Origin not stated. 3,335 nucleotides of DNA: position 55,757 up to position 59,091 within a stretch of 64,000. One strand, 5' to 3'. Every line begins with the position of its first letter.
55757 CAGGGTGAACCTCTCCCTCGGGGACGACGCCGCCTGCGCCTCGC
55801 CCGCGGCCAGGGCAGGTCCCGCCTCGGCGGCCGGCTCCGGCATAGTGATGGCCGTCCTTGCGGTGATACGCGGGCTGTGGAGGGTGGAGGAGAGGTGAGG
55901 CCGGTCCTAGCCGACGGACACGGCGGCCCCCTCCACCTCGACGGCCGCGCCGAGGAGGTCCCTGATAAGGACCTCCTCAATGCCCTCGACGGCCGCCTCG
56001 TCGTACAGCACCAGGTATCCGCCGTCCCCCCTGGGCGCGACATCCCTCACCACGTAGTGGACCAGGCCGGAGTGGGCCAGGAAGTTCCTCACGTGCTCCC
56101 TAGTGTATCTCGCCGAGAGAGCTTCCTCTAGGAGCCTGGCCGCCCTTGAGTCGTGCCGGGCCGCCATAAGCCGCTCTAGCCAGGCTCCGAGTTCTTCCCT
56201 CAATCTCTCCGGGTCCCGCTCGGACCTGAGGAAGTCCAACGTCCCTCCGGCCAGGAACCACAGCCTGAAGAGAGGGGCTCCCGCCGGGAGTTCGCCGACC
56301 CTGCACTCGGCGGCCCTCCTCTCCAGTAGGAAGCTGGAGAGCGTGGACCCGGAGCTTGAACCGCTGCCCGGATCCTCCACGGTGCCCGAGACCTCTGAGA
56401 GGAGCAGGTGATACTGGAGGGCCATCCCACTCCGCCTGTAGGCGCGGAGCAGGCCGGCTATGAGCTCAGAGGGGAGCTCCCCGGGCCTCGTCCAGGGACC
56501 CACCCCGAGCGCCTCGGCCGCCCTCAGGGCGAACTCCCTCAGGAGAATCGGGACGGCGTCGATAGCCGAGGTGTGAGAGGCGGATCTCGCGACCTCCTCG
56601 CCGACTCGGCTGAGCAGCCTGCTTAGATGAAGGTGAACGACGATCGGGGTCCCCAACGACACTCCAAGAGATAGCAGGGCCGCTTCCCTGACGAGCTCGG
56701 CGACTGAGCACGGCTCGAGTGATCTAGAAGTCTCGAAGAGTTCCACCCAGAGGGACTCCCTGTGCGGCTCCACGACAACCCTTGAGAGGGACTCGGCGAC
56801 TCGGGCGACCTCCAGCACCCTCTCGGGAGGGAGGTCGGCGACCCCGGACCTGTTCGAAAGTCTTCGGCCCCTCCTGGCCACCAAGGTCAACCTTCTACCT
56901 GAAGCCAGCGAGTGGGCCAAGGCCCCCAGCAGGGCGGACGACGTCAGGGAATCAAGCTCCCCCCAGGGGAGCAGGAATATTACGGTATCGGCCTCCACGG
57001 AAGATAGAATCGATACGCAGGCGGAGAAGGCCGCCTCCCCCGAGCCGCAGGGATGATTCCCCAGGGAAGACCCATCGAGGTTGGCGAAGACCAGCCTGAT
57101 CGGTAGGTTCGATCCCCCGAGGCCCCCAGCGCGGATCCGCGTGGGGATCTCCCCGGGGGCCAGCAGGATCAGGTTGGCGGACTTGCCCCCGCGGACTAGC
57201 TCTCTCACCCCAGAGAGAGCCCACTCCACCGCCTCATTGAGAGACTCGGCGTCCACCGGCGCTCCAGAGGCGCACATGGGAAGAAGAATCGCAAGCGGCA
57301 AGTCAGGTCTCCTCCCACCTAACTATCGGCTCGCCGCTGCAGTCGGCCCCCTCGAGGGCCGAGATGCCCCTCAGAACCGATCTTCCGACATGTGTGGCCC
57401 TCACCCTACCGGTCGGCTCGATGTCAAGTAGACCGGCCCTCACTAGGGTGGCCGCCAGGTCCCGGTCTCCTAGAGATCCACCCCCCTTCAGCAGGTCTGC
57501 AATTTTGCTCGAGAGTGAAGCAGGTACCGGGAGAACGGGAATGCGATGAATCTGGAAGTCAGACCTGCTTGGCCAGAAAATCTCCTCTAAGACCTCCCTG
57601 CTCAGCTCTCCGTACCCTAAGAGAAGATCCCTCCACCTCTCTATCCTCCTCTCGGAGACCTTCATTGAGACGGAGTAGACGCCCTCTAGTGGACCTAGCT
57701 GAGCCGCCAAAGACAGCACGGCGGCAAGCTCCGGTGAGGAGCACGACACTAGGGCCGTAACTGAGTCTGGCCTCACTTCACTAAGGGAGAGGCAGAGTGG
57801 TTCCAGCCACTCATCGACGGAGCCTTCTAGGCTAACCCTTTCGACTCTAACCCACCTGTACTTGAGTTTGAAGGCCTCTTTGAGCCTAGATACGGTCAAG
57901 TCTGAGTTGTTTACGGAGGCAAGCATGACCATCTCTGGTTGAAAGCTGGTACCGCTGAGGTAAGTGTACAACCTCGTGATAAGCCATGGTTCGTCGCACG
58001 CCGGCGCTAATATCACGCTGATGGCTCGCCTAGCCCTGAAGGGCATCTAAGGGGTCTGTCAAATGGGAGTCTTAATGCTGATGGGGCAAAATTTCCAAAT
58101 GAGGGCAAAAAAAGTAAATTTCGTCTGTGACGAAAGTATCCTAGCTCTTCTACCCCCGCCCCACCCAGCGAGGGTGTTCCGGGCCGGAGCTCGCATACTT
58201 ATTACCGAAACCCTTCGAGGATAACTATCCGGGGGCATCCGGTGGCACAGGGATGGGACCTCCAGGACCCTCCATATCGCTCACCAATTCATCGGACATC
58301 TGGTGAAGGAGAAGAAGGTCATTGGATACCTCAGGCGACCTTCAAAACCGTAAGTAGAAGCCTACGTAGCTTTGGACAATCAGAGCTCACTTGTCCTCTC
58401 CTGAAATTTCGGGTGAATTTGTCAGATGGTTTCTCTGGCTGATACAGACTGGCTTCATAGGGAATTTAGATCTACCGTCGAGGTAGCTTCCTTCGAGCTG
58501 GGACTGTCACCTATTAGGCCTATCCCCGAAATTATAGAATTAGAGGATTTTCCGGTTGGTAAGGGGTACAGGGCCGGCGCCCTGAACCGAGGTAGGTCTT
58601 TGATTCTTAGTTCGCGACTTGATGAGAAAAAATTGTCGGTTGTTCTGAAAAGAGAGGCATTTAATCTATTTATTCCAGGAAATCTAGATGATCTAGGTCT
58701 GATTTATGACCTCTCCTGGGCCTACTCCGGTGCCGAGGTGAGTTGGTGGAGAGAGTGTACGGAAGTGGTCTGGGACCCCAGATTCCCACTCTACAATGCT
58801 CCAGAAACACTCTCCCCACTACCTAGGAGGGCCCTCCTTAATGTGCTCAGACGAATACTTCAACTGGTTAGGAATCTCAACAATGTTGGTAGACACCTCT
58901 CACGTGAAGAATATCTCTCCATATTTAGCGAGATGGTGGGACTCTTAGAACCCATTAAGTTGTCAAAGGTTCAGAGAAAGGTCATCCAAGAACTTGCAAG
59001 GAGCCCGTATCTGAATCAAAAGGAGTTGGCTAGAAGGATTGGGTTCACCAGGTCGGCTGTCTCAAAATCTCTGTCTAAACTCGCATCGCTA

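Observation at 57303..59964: Low-GC island with a tandem Lrp/AsnC fusion regulator, a small Rossmann+HTH-like protein and a palindromic operator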

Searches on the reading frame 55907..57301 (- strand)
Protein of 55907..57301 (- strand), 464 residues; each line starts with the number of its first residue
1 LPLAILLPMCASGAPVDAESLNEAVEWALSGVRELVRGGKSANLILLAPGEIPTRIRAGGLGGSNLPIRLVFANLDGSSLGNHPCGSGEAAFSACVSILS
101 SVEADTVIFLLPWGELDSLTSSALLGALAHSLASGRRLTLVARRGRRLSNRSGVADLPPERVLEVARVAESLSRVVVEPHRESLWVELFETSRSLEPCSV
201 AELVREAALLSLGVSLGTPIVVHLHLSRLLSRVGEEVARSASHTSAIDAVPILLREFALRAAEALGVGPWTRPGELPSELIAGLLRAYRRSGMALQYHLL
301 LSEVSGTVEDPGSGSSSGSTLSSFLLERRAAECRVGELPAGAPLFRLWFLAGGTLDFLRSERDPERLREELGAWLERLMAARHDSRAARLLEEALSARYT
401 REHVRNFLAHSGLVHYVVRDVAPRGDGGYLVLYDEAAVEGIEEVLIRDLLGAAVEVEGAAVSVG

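Call 4: search_protein_families(library=pfam, proteins=[window:55907-57301:-], max_evalue=1)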
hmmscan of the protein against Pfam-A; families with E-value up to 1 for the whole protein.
window:55907-57301:- (464 aa): 2 families
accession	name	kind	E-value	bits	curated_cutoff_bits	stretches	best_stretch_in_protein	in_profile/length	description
PF09455.15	Csx1_HEPN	-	0.21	12.4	23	1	396-418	32-57/71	CRISPR system endoribonuclease Csx1, HEPN domain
PF16800.11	Endopep_inhib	-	0.41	11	29.9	1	395-441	62-108/150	IseA DL-endopeptidase inhibitor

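Call 9: search_protein_families(library=ncbifam, proteins=[window:55907-57301:-], max_evalue=1)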
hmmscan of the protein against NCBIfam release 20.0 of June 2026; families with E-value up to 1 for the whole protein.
window:55907-57301:- (464 aa): 1 family
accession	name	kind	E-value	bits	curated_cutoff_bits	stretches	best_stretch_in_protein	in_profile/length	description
TIGR01897.1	cas_MJ1666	equivalog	0.22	10.6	110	1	402-418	380-396/417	CRISPR-associated CARF protein Csx1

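Call 10: search_protein_families(library=padloc, proteins=[window:55907-57301:-], max_evalue=1)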
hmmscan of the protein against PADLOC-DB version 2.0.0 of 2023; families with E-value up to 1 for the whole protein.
window:55907-57301:- (464 aa): 5 families
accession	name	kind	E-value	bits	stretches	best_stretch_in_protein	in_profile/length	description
PDLC01035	Csx1/Csm6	-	0.00058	17.4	1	403-442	354-391/396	CARF+HEPN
PDLC01956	CARF9--CARF_HEPN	-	0.0017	15.5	1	386-442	393-449/459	-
PDLC01950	CARF9--CARF_HEPN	-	0.013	12.5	1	368-418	300-350/383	-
PDLC01164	CARF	-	0.03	11.8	1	389-426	290-326/342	CARF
PDLC01951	CARF9--CARF_HEPN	-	0.093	9.8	1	389-447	382-439/441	-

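Call 42: search_solved_structures(query=A4, max_evalue=5, show_alignments=3)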
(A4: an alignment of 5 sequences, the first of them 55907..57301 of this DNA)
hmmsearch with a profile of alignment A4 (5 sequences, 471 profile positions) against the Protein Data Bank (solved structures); distinct sequences matched with E-value up to 5: 1.
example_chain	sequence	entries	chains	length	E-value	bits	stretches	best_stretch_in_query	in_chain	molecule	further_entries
6zzo_A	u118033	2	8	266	0.72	11.7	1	40-123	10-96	Putative beta-hydroxybutyrate dehydrogenase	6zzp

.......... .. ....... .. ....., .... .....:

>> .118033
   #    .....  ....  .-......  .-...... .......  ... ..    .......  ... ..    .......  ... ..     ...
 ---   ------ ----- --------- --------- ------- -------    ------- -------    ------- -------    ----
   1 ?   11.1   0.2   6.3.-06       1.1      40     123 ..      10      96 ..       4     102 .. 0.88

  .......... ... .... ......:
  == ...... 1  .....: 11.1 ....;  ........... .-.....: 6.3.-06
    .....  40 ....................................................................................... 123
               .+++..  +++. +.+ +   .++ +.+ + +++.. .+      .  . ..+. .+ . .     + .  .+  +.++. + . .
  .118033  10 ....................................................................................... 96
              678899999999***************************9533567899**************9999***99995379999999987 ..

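Call 44: search_protein_families(library=phrogs, proteins=[window:55907-57301:-], max_evalue=0.1)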
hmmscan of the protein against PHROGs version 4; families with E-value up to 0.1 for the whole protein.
window:55907-57301:- (464 aa): 0 families

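Call 83: search_protein_families(library=padloc, alignment_id=A4, max_evalue=0.1)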
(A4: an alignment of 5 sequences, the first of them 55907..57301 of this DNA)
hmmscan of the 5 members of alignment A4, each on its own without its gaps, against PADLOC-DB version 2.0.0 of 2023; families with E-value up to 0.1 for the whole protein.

A. member 1, window:55907-57301:- (464 aa): 5 families
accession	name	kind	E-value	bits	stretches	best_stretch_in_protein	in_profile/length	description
PDLC01035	Csx1/Csm6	-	0.00058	17.4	1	403-442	354-391/396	CARF+HEPN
PDLC01956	CARF9--CARF_HEPN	-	0.0017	15.5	1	386-442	393-449/459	-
PDLC01950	CARF9--CARF_HEPN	-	0.013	12.5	1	368-418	300-350/383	-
PDLC01164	CARF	-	0.03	11.8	1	389-426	290-326/342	CARF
PDLC01951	CARF9--CARF_HEPN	-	0.093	9.8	0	389-447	382-439/441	-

B. families by the number of members that match (of 5 scanned): 8 families
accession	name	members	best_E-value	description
PDLC01035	Csx1/Csm6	5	0.00058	CARF+HEPN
PDLC01164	CARF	4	0.0056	CARF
PDLC01956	CARF9--CARF_HEPN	3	0.0017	-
PDLC01950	CARF9--CARF_HEPN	3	0.0068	-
PDLC01273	Csx1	3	0.019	CAS-III; associated_signaling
PDLC01951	CARF9--CARF_HEPN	2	0.022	-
PDLC01858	CARF3--CARF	1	0.0017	-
PDLC01341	Csx1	1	0.065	CAS-III; associated_signaling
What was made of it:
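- On Csx1/Csm6 (CARF + HEPN) (A464): Up to eight Csx1/Csm6/CARF-HEPN profiles align there, but the best E is 5.8e-4 (calls 10, 83).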

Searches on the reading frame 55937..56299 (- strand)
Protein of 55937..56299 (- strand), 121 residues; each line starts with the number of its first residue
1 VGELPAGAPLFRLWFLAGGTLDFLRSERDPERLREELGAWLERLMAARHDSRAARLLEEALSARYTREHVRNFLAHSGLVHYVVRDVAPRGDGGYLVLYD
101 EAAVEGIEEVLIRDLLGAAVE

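Call 82: search_solved_structures(query=A10, max_evalue=10, show_alignments=4)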
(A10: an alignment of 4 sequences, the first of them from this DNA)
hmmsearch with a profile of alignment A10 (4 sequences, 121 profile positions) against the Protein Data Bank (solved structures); distinct sequences matched with E-value up to 10: 4.
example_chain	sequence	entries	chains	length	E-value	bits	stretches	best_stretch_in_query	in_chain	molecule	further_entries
6jdb_A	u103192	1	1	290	0.18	14.8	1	24-85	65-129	N-acetylmannosamine kinase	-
6jdc_A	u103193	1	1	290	0.18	14.8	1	24-85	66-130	N-acetylmannosamine kinase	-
1kug_A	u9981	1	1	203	1.3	12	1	21-67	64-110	metalloproteinase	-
1kuf_A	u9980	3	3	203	1.4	12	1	21-67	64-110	metalloproteinase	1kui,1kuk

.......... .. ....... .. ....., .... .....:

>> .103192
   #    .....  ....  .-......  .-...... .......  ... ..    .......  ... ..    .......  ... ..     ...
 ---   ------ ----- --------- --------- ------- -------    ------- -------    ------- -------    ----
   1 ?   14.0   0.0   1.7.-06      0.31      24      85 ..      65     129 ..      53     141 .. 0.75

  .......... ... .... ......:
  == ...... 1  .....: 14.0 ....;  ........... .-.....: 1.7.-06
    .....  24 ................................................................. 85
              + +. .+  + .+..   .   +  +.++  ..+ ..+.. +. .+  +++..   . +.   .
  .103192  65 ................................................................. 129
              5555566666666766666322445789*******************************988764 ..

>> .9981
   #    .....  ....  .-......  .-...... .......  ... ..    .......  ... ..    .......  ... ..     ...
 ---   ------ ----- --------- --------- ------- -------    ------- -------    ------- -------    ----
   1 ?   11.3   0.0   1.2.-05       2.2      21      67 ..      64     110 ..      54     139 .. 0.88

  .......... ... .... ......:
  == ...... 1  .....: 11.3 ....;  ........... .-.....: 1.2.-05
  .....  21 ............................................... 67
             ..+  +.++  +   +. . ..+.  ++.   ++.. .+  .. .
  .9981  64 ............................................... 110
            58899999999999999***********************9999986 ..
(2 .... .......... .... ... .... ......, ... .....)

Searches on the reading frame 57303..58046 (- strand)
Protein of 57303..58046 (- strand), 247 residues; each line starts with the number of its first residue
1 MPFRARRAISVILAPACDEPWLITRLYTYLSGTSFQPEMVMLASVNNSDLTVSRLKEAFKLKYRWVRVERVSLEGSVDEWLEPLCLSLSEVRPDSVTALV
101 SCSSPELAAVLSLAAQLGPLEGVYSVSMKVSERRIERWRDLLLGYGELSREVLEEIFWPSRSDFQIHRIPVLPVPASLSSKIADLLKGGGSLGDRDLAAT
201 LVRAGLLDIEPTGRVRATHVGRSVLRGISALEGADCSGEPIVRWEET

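Call 4: search_protein_families(library=pfam, proteins=[window:57303-58046:-], max_evalue=1)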
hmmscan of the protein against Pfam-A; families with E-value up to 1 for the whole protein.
window:57303-58046:- (247 aa): 0 families

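Call 9: search_protein_families(library=ncbifam, proteins=[window:57303-58046:-], max_evalue=1)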
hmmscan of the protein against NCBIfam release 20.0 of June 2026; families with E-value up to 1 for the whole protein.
window:57303-58046:- (247 aa): 0 families

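Call 10: search_protein_families(library=padloc, proteins=[window:57303-58046:-], max_evalue=1)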
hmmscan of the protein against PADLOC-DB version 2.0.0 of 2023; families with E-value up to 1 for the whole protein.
window:57303-58046:- (247 aa): 1 family
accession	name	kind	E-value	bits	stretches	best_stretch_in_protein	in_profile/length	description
PDLC01906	CARF5--CARF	-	1e-12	46.3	2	109-228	111-243/246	-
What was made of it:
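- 57303..58046 (-): B247: a 247-aa CARF5-family protein. The CARF domain is N-terminal and the helical C-terminal ~70 aa look HTH-like. PADLOC PDLC01906 CARF5--CARF, E 1e-12 (call 10).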

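Call 18: find_homologous_proteins(query=window:57303-58046:-, max_evalue=0.001)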
Query window:57303-58046:- (247 aa): 2 proteins with E <= 0.001 among 3529 candidates.
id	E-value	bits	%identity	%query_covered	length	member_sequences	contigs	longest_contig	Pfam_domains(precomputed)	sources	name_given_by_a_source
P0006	5.5e-138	476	100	90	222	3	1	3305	-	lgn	-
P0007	1.1e-67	246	49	99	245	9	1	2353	-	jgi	-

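Call 41: search_solved_structures(query=A3, max_evalue=5, show_alignments=2)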
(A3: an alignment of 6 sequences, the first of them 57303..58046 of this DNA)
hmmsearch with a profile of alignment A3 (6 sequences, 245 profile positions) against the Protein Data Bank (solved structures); distinct sequences matched with E-value up to 5: 7.
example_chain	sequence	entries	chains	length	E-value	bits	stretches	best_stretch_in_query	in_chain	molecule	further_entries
4egc_B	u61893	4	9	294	0.032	16.9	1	70-138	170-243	Eyes absent homolog 2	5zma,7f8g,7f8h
3hb0_A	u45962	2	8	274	0.034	16.7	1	70-138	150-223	Eyes absent homolog 2 (Drosophila)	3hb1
3geb_A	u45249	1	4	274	0.035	16.7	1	70-138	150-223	Eyes absent homolog 2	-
2p1m_B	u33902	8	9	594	0.71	12.4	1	47-153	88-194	TRANSPORT INHIBITOR RESPONSE 1 protein | TRANSPORT INHIBITOR RESPONSE 1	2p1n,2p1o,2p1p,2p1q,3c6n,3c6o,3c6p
7wup_A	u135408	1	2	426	0.74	12.4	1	84-156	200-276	ApiI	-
8gx4_A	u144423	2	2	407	0.83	12.2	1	84-156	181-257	ApiI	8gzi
7y3h_A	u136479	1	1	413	0.85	12.2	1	84-156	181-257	ApiI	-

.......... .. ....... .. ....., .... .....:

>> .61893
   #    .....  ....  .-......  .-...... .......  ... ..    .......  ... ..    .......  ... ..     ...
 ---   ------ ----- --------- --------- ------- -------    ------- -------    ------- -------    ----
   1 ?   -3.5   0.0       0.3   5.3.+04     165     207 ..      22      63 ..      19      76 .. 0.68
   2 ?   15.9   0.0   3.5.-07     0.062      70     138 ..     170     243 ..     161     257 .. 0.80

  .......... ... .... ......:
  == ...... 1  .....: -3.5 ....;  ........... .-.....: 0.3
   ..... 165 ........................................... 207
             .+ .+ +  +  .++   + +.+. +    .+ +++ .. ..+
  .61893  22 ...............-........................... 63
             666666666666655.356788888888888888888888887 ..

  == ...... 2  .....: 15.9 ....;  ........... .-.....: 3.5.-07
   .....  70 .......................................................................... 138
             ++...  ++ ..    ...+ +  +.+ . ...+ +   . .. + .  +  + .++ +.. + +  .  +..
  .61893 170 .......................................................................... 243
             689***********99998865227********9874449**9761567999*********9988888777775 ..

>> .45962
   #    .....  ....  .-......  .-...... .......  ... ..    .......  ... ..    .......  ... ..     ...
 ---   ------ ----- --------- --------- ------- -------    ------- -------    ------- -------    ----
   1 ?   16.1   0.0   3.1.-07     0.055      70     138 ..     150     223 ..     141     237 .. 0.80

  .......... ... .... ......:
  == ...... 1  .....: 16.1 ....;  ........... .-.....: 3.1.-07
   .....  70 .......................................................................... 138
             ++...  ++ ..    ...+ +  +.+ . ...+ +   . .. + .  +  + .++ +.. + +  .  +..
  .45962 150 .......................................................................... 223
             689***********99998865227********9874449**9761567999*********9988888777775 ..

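Call 44: search_protein_families(library=phrogs, proteins=[window:57303-58046:-], max_evalue=0.1)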
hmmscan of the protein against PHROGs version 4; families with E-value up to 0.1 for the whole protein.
window:57303-58046:- (247 aa): 0 families

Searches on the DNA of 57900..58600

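Call 100: search_rna_families(source=window, start=57900, end=58600, threshold=evalue, max_evalue=1)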
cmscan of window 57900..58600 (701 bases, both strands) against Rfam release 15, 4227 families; matches with E-value up to 1: 0.
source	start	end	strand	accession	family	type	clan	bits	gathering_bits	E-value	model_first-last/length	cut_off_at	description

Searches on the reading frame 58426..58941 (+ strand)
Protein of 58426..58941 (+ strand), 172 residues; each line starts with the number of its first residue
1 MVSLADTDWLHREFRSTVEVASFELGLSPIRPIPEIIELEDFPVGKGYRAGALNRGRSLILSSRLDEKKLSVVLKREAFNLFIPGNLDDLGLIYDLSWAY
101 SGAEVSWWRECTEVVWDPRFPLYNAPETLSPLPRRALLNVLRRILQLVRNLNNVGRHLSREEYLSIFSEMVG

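Call 118: search_solved_structures(query=A12, max_evalue=10, show_alignments=3)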
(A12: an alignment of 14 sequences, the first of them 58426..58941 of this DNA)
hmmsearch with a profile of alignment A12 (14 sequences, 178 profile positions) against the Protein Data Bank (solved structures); distinct sequences matched with E-value up to 10: 0.
